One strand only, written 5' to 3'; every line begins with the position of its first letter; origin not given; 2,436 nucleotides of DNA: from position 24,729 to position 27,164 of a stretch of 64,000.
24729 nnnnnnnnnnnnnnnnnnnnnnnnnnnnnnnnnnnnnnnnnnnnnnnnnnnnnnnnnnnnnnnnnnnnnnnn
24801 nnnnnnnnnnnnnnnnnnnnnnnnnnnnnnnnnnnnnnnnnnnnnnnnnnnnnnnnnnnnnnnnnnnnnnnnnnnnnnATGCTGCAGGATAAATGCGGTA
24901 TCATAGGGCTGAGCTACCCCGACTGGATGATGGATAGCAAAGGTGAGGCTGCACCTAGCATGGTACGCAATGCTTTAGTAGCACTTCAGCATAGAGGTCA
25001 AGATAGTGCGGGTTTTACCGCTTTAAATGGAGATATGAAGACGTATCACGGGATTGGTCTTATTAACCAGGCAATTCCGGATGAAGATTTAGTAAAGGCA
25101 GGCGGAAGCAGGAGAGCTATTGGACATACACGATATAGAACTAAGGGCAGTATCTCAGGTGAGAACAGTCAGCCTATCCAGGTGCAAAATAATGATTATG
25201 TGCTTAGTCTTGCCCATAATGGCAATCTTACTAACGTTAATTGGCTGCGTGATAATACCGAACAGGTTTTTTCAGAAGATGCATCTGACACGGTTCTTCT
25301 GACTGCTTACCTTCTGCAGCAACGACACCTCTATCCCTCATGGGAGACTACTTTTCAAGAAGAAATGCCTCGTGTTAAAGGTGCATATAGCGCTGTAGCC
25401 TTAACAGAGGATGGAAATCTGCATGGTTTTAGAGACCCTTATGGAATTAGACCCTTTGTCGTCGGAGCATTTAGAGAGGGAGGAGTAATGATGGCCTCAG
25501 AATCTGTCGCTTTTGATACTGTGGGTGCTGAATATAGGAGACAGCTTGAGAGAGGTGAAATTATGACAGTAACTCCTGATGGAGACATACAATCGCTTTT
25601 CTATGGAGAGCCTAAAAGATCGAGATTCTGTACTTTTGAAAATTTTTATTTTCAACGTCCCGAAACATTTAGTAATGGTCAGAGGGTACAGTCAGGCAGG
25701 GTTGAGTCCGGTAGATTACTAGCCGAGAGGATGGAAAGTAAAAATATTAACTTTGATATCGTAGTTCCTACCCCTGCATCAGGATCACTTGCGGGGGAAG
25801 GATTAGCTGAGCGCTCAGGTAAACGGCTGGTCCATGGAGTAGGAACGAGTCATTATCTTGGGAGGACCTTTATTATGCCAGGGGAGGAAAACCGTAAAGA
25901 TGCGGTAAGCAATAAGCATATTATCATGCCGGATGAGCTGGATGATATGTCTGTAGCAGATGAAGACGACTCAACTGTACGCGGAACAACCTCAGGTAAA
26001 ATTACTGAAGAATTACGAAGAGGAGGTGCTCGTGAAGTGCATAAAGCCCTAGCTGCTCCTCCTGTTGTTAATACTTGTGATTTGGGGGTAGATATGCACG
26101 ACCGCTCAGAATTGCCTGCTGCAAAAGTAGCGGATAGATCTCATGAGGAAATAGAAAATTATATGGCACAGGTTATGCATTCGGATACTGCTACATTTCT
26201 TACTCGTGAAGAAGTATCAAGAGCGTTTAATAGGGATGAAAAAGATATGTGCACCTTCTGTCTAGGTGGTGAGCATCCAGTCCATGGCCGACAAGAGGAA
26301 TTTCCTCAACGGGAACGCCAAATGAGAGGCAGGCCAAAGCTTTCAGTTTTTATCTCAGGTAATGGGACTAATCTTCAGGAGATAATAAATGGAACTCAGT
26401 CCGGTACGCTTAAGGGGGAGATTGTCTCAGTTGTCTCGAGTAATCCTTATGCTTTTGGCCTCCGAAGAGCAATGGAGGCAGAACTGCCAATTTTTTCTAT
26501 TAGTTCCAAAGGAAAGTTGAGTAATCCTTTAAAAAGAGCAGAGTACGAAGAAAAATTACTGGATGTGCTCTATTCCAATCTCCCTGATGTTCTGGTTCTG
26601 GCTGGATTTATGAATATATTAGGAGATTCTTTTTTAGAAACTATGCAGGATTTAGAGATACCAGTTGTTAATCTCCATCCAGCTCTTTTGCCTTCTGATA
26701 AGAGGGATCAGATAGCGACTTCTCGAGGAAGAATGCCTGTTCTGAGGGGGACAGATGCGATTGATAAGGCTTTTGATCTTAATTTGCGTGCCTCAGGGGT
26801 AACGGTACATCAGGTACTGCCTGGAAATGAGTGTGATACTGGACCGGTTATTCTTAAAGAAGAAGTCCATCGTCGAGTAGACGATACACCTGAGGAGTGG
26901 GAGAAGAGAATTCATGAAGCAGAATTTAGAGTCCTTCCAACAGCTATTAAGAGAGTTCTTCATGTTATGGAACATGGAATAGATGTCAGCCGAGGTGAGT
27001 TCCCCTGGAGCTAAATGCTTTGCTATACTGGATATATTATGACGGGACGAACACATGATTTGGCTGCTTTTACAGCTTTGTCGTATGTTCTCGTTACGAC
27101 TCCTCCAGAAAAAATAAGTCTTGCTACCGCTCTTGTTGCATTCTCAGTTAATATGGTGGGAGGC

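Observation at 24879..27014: PurF-PurN (amidophosphoribosyltransferase / GAR-transformylase) fusion gene inserted into the dcw cluster, compositionally GC-richer than its surroundings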

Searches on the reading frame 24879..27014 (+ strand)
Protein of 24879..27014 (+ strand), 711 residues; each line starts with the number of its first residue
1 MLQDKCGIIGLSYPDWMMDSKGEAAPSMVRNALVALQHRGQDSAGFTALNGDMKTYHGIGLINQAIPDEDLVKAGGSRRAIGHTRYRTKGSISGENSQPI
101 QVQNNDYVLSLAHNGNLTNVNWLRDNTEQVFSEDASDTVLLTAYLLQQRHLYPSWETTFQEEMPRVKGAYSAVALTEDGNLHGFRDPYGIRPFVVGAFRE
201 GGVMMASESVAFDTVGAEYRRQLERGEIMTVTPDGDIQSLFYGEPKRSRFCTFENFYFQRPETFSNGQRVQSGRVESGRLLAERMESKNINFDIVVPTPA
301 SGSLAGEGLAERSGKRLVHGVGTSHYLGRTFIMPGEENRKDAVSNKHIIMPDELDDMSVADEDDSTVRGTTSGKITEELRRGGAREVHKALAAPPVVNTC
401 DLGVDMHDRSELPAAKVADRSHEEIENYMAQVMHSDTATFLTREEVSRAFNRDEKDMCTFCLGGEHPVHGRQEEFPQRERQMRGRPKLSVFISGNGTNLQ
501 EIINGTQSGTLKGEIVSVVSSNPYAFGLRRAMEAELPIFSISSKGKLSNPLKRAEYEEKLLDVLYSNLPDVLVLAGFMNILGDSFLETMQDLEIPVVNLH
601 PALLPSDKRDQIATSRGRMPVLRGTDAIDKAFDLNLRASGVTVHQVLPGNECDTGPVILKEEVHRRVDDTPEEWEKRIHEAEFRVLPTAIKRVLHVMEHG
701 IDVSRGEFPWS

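Call 3: search_protein_families(library=pfam, proteins=[window:24879-27014:+], max_evalue=0.01)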
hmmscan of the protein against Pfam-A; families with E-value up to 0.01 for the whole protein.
window:24879-27014:+ (711 aa): 4 families
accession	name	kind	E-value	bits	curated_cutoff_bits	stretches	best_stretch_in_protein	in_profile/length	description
PF00551.24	Formyl_trans_N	-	9.6e-34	117.1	26.1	1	487-690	2-181/181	Formyl transferase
PF13522.11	GATase_6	-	4.4e-11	43.4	27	1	78-208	11-130/130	Glutamine amidotransferase domain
PF13537.11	GATase_7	-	1.3e-08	35.3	25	1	93-212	9-121/123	Glutamine amidotransferase domain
PF13230.11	GATase_4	-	0.00059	19.3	23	1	77-122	71-116/272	Glutamine amidotransferases class-II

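Call 4: search_protein_families(library=ncbifam, proteins=[window:24879-27014:+], max_evalue=0.01)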
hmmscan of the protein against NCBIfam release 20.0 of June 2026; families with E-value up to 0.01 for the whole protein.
window:24879-27014:+ (711 aa): 9 families
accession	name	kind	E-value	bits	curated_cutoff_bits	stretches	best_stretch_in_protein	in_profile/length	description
TIGR01134.1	purF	equivalog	3.1e-88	297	350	1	23-467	11-432/432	amidophosphoribosyltransferase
TIGR00639.1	PurN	equivalog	2.3e-40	138.2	150.1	1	487-695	2-186/192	phosphoribosylglycinamide formyltransferase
NF001484.0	PRK00331.1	subfamily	2.2e-17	62.7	381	1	6-235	2-220/601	isomerizing glutamine--fructose-6-phosphate transaminase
NF004684.0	PRK06027.1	subfamily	1.2e-14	54.7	223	1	431-695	39-272/286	formyltetrahydrofolate deformylase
TIGR01135.1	glmS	equivalog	1.2e-14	53.8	418.05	1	23-235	10-219/607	glutamine--fructose-6-phosphate transaminase (isomerizing)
TIGR00655.1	PurU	equivalog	6e-14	52.3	285.95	1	431-695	33-267/280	formyltetrahydrofolate deformylase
TIGR01536.1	asn_synth_AEB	equivalog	5.5e-12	45.4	267.1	1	6-221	1-174/517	asparagine synthase (glutamine-hydrolyzing)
TIGR00460.1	fmt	equivalog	3.7e-05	23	201.5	1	514-694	26-185/315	methionyl-tRNA formyltransferase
NF006949.0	PRK09431.1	equivalog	4e-05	22.3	499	1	91-218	52-171/554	asparagine synthase B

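Call 5: find_homologous_proteins(query=window:24879-27014:+, max_evalue=0.00001)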
Query window:24879-27014:+ (711 aa): 7999 proteins with E <= 0.00001 among 8000 candidates; the best 120 are listed.
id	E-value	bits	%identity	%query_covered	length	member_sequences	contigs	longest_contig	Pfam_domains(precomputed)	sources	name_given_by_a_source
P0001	0.0e+0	1622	100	100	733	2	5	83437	PF00551.25,PF13522.12,PF13537.12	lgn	-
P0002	0.0e+0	1387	83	100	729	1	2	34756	PF00551.25,PF13522.12,PF13537.12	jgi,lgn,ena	-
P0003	0.0e+0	1363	83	100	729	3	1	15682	PF00551.25,PF13522.12,PF13537.12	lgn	-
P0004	2.2e-279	947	59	100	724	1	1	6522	PF00551.25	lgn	-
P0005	6.4e-256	869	57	100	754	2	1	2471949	PF00551.25,PF13522.12,PF13537.12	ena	-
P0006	8.4e-255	866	56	100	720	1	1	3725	PF00551.25,PF13522.12,PF13537.12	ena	-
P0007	2.0e-245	835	55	100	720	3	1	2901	PF00551.25,PF13522.12,PF13537.12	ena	-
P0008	6.0e-241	820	53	100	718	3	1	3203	PF00551.25,PF13522.12,PF13537.12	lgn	-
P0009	2.2e-239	815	83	60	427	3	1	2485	PF00551.25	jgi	jgi:formyltetrahydrofolate-dependent phosphoribosylglycinamide formyltransferase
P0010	1.2e-207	710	49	100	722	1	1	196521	PF00551.25,PF00156.34,PF13522.12,PF13537.12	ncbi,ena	-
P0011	7.9e-205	700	60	71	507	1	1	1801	PF00551.25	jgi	jgi:formyltetrahydrofolate-dependent phosphoribosylglycinamide formyltransferase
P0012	2.6e-204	699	47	100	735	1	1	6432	PF00551.25,PF00156.34,PF13522.12,PF13537.12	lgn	-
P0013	1.4e-202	693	47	100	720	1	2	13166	PF00551.25,PF00156.34,PF13522.12,PF13537.12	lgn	-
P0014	8.2e-202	690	47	100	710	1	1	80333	PF00551.25,PF00156.34,PF13522.12,PF13537.12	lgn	-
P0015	1.9e-201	689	55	83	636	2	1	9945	PF00551.25,PF13522.12,PF13537.12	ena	-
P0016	1.5e-200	686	45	100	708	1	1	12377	PF00551.25,PF00156.34,PF13522.12,PF13537.12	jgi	jgi:amidophosphoribosyltransferase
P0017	2.6e-199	682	46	100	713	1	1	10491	PF00551.25,PF00156.34,PF13522.12,PF13537.12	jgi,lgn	-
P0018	4.5e-199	681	47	100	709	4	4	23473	PF00551.25,PF00156.34,PF13522.12,PF13537.12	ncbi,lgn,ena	-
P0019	6.5e-199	681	46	100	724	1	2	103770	PF00551.25,PF13522.12,PF13537.12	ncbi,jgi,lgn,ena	-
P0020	4.3e-198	678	45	100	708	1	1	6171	PF00551.25,PF00156.34,PF13522.12,PF13537.12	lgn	-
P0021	1.1e-197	677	46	99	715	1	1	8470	PF00551.25,PF13522.12,PF13537.12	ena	-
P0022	2.3e-197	676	45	100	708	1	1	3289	PF00551.25,PF00156.34,PF13522.12,PF13537.12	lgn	-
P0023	1.3e-195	670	47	99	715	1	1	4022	PF00551.25,PF00156.34,PF13522.12,PF13537.12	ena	-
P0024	3.4e-195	669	46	99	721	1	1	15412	PF00551.25,PF00156.34,PF13522.12,PF13537.12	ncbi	-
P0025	3.7e-195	668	44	100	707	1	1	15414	PF00551.25,PF13522.12,PF13537.12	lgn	-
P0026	1.8e-194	666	46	100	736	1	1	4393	PF13230.12,PF00551.25,PF13522.12,PF13537.12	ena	-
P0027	2.5e-193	662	43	100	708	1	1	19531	PF00551.25,PF13522.12,PF13537.12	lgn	-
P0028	9.7e-193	661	45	99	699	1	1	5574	PF00551.25,PF00156.34,PF13522.12,PF13537.12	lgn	-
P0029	4.6e-192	658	44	100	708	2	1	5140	PF00551.25,PF00156.34,PF13522.12,PF13537.12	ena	-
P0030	1.6e-191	657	45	100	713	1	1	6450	PF00551.25,PF00156.34,PF13522.12,PF13537.12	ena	-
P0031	3.4e-191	655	45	99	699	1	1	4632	PF00551.25,PF00156.34,PF13522.12,PF13537.12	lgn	-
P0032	2.3e-190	653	44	100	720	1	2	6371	PF13230.12,PF00551.25,PF13522.12,PF13537.12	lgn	-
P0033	3.3e-190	652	43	100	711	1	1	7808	PF00551.25,PF00156.34,PF13522.12,PF13537.12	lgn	-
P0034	1.3e-189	650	43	100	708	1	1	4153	PF00551.25,PF13522.12,PF13537.12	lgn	-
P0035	1.9e-189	650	45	100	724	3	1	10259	PF00551.25,PF00156.34,PF13522.12,PF13537.12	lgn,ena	-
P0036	1.3e-188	647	44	99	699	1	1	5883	PF00551.25,PF13522.12,PF13537.12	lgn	-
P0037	2.9e-188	646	44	100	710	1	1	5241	PF00551.25,PF00156.34,PF13522.12,PF13537.12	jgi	jgi:amidophosphoribosyltransferase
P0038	4.3e-182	625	45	99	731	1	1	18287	PF13230.12,PF00551.25,PF13522.12,PF13537.12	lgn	-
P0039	1.0e-180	621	44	99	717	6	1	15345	PF00551.25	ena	-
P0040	6.6e-180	618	42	100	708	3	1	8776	PF00551.25,PF00156.34,PF13522.12,PF13537.12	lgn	-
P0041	1.3e-167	578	42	99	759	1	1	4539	PF00551.25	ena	-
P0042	1.6e-85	306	32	97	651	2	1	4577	PF13230.12,PF00551.25,PF00156.34,PF13522.12,PF13537.12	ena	-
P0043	5.3e-74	268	37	66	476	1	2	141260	PF13230.12,PF00156.34,PF13522.12,PF13537.12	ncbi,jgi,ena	-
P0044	1.1e-72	264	37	66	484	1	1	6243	PF13230.12,PF00156.34,PF13522.12,PF13537.12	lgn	-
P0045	2.2e-72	263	36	66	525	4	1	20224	PF00156.34,PF13522.12,PF13537.12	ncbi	-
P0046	3.0e-72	262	36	66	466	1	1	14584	PF13230.12,PF00156.34,PF13522.12,PF13537.12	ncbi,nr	ncbi:MAG: amidophosphoribosyltransferase [Chloroflexi bacterium]|nr:amidophosphoribosyltransferase [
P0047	1.0e-71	260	37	70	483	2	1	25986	PF13230.12,PF00156.34,PF13522.12,PF13537.12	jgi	jgi:amidophosphoribosyltransferase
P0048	8.0e-71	258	38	61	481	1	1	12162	PF13230.12,PF00156.34,PF13522.12,PF13537.12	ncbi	-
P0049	3.5e-70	255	36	62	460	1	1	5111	PF00156.34,PF13522.12,PF13537.12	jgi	jgi:amidophosphoribosyltransferase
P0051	3.4e-69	252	35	66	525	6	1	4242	PF00156.34,PF13522.12,PF13537.12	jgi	-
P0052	4.0e-69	252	36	66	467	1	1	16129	PF00156.34,PF13522.12,PF13537.12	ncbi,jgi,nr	ncbi:MAG: amidophosphoribosyltransferase [Chloroflexota bacterium]|jgi:amidophosphoribosyltransferas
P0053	8.7e-69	251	36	65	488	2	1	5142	PF00156.34,PF13522.12,PF13537.12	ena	-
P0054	8.8e-69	251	36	66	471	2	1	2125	PF13230.12,PF00156.34,PF13522.12,PF13537.12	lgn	-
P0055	1.7e-68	250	34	65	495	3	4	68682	PF00156.34,PF13522.12,PF13537.12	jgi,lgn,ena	-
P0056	3.5e-68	249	36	69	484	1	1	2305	PF13230.12,PF00156.34,PF13522.12,PF13537.12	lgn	-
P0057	9.6e-68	247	36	66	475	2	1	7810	PF13230.12,PF00156.34,PF13522.12,PF13537.12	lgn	-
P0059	1.1e-67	247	34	66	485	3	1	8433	PF00156.34,PF13522.12,PF13537.12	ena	-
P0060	2.6e-67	246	33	67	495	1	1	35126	PF00156.34,PF13522.12,PF13537.12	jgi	-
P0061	1.1e-66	244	35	68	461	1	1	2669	PF13230.12,PF00156.34,PF13522.12,PF13537.12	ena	-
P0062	2.0e-66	243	33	68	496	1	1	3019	PF13230.12,PF00156.34,PF13522.12,PF13537.12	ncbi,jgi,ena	-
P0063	2.3e-66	243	35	66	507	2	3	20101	PF00156.34,PF13522.12,PF13537.12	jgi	jgi:amidophosphoribosyltransferase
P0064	3.0e-66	242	37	65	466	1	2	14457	PF13230.12,PF00156.34,PF13522.12,PF13537.12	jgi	-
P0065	3.2e-66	242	36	69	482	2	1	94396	PF13230.12,PF00156.34,PF13522.12,PF13537.12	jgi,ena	-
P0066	3.2e-66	242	33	68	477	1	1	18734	PF00156.34,PF13522.12,PF13537.12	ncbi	-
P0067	5.5e-66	242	36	66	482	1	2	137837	PF13230.12,PF00156.34,PF13522.12,PF13537.12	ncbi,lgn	-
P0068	6.1e-66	241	35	67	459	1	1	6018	PF13230.12,PF00156.34,PF13522.12,PF13537.12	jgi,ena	-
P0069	1.5e-65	240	36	66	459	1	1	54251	PF00156.34,PF13522.12,PF13537.12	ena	-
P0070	2.6e-65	239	34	66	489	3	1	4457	PF13230.12,PF00156.34,PF13522.12,PF00310.27,PF13537.12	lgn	-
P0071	2.6e-65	239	33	67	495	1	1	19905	PF00156.34,PF13522.12,PF13537.12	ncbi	-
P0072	3.3e-65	239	32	66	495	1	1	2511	PF00156.34,PF13522.12,PF13537.12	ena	-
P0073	3.8e-65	239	35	67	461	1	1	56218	PF13230.12,PF00156.34,PF13522.12,PF13537.12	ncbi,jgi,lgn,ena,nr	ncbi:MAG: amidophosphoribosyltransferase [Clostridiales bacterium]|nr:amidophosphoribosyltransferase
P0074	9.6e-65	237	35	66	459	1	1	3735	PF13230.12,PF00156.34,PF13522.12,PF13537.12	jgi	-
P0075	1.2e-64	237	34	65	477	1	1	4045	PF00156.34,PF13522.12,PF13537.12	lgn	-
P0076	1.3e-64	237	36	65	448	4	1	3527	PF00156.34,PF13522.12,PF13537.12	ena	-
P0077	2.0e-64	236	33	67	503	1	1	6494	PF00156.34,PF13522.12,PF13537.12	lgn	-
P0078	2.8e-64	236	34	64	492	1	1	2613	PF00156.34,PF13522.12,PF13537.12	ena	-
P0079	4.8e-64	235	34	66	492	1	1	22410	PF00156.34,PF13522.12,PF13537.12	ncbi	ncbi:MAG: amidophosphoribosyltransferase [Thermoplasmatota archaeon]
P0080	5.1e-64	235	35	67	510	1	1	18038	PF00156.34,PF13522.12,PF13537.12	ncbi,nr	ncbi:MAG: amidophosphoribosyltransferase [Coriobacteriaceae bacterium]|nr:amidophosphoribosyltransfe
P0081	6.2e-64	235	34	67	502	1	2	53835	PF00156.34,PF13522.12,PF13537.12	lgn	-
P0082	6.5e-64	235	34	61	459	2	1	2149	PF13230.12,PF00156.34,PF13522.12,PF13537.12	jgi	-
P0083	6.6e-64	235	32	67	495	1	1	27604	PF00156.34,PF13522.12,PF13537.12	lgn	-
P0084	7.5e-64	235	33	67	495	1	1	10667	PF00156.34,PF13522.12,PF13537.12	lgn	-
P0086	9.8e-64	234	34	68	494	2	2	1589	PF13230.12,PF00156.34,PF13522.12,PF13537.12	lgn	-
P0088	1.5e-63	234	34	66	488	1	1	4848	PF13230.12,PF00156.34,PF13522.12,PF13537.12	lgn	-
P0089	1.8e-63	233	34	67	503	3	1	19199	PF00156.34,PF13522.12,PF13537.12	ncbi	-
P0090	2.6e-63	233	32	67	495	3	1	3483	PF00156.34,PF13522.12,PF13537.12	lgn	-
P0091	3.0e-63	233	34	66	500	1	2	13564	PF00156.34,PF13522.12,PF13537.12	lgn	-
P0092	3.1e-63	233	33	64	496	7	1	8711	PF00156.34,PF13522.12,PF13537.12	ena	-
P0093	3.4e-63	232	32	67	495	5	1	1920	PF00156.34,PF13522.12,PF13537.12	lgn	-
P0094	3.5e-63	232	35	60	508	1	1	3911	PF00156.34,PF13522.12,PF13537.12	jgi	jgi:amidophosphoribosyltransferase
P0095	3.6e-63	232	35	67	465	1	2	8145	PF00156.34,PF13522.12,PF13537.12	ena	-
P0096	6.7e-63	231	34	61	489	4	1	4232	PF13230.12,PF00156.34,PF13522.12,PF00310.27,PF13537.12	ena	-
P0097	7.1e-63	231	33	66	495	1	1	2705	PF00156.34,PF13522.12,PF13537.12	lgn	-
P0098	7.5e-63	231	36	65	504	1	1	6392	PF13230.12,PF00156.34,PF13522.12,PF13537.12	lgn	-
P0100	8.6e-63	231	32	66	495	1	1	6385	PF00156.34,PF13522.12,PF13537.12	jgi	-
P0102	9.2e-63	231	34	69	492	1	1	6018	PF00156.34,PF13522.12,PF13537.12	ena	-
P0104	9.3e-63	231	35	67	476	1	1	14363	PF00156.34,PF13522.12,PF13537.12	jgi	jgi:amidophosphoribosyltransferase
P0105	9.5e-63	231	37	65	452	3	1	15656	PF00156.34,PF13522.12,PF13537.12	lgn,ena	-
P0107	1.0e-62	231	32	67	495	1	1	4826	PF00156.34,PF13522.12,PF13537.12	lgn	-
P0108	1.4e-62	230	34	66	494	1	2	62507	PF00156.34,PF13522.12,PF13537.12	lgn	-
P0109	1.5e-62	230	34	61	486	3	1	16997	PF00156.34,PF13522.12,PF13537.12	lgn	-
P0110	1.6e-62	230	36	65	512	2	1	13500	PF00156.34,PF13522.12,PF13537.12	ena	-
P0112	1.8e-62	230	33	67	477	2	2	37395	PF00156.34,PF13522.12,PF13537.12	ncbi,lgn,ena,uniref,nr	ncbi:MAG TPA: amidophosphoribosyltransferase [Caldithrix abyssi]|uniref:Amidophosphoribosyltransfera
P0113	1.9e-62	230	33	67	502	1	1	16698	PF00156.34,PF13522.12,PF13537.12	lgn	-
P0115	2.5e-62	229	36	65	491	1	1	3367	PF00156.34,PF13522.12,PF13537.12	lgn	-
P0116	2.7e-62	229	34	65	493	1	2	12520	PF00156.34,PF13522.12,PF13537.12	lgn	-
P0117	2.8e-62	229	34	65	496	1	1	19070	PF00156.34,PF13522.12,PF13537.12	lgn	-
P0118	3.2e-62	229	31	67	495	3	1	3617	PF00156.34,PF13522.12,PF13537.12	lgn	-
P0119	3.4e-62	229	33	67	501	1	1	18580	PF00156.34,PF13522.12,PF13537.12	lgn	-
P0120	3.8e-62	229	36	62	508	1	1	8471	PF00156.34,PF13522.12,PF13537.12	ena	-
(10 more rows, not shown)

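Call 7: find_encoding_contigs(protein=P0005, flank=10000, max_places=2)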
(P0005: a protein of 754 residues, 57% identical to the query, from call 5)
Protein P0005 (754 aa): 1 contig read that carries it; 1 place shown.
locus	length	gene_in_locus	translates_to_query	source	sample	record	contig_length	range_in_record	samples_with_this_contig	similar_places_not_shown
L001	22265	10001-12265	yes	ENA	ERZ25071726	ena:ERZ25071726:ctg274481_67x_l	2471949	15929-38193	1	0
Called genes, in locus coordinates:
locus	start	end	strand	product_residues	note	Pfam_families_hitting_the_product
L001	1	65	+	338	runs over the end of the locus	PF00528:BPD_transp_1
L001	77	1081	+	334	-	PF12911:OppC_N, PF00528:BPD_transp_1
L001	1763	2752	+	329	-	PF01261:AP_endonuc_2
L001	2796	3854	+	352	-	PF01408:GFO_IDH_MocA, PF02894:GFO_IDH_MocA_C, PF22725:GFO_IDH_MocA_C3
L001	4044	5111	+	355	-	PF00557:Peptidase_M24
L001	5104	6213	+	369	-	PF01408:GFO_IDH_MocA, PF02894:GFO_IDH_MocA_C, PF22725:GFO_IDH_MocA_C3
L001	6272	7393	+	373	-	PF22660:RS_preATP-grasp-like, PF02786:CPSase_L_D2 (weak), PF02222:ATP-grasp, PF17769:PurK_C, PF21244:PurT_C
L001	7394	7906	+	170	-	PF00731:AIRC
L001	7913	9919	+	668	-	PF01259:SAICAR_synt, PF00586:AIRS, PF02769:AIRS_C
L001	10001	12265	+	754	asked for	PF13522:GATase_6, PF13537:GATase_7 (weak), PF00551:Formyl_trans_N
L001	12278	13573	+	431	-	PF02844:GARS_N, PF01071:GARS_A, PF02843:GARS_C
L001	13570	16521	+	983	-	PF18072:FGAR-AT_linker, PF00586:AIRS, PF02769:AIRS_C, PF00586:AIRS (weak), PF02769:AIRS_C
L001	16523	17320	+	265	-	PF13507:GATase_5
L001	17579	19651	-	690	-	PF13231:PMT_2, PF24878:YkcB_C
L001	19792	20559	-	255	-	PF13427:AadA_C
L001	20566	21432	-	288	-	PF00583:Acetyltransf_1 (weak), PF13302:Acetyltransf_3 (faint), PF13527:Acetyltransf_9 (faint), PF13508:Acetyltransf_7, PF08445:FR47 (faint), PF00583:Acetyltransf_1, PF13673:Acetyltransf_10, PF13508:Acetyltransf_7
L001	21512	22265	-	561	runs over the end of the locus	PF05960:DUF885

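Call 8: find_encoding_contigs(protein=P0010, flank=10000, max_places=2)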
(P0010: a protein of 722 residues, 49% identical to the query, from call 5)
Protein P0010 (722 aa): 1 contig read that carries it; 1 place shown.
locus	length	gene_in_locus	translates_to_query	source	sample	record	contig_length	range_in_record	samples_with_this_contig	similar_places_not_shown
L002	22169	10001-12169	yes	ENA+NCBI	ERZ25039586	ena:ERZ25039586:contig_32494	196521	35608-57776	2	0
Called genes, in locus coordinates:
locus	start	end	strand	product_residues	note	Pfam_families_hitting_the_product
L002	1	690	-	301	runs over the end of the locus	-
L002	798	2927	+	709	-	PF01751:Toprim, PF01131:Topoisom_bac, PF01396:Zn_ribbon_Top1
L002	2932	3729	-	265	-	-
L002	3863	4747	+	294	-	PF00226:DnaJ, PF01556:DnaJ_C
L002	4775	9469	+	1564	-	PF01435:Peptidase_M48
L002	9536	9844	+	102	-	PF01035:DNA_binding_1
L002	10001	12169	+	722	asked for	PF13522:GATase_6, PF13537:GATase_7, PF00156:Pribosyltran (weak), PF00551:Formyl_trans_N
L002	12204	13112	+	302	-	-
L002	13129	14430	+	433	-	PF02844:GARS_N, PF01071:GARS_A, PF02655:ATP-grasp_3 (faint), PF08443:RimK (weak), PF02222:ATP-grasp (weak), PF02843:GARS_C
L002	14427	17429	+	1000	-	PF18072:FGAR-AT_linker, PF00586:AIRS, PF02769:AIRS_C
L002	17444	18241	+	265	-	PF13507:GATase_5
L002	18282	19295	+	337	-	PF06849:DUF1246, PF02655:ATP-grasp_3 (faint), PF06973:DUF1297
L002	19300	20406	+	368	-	PF06849:DUF1246, PF06973:DUF1297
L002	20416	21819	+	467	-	PF00206:Lyase_1, PF10397:ADSL_C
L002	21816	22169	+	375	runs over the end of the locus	PF22660:RS_preATP-grasp-like, PF02786:CPSase_L_D2, PF08443:RimK (weak), PF02222:ATP-grasp, PF07478:Dala_Dala_lig_C, PF17769:PurK_C, PF21244:PurT_C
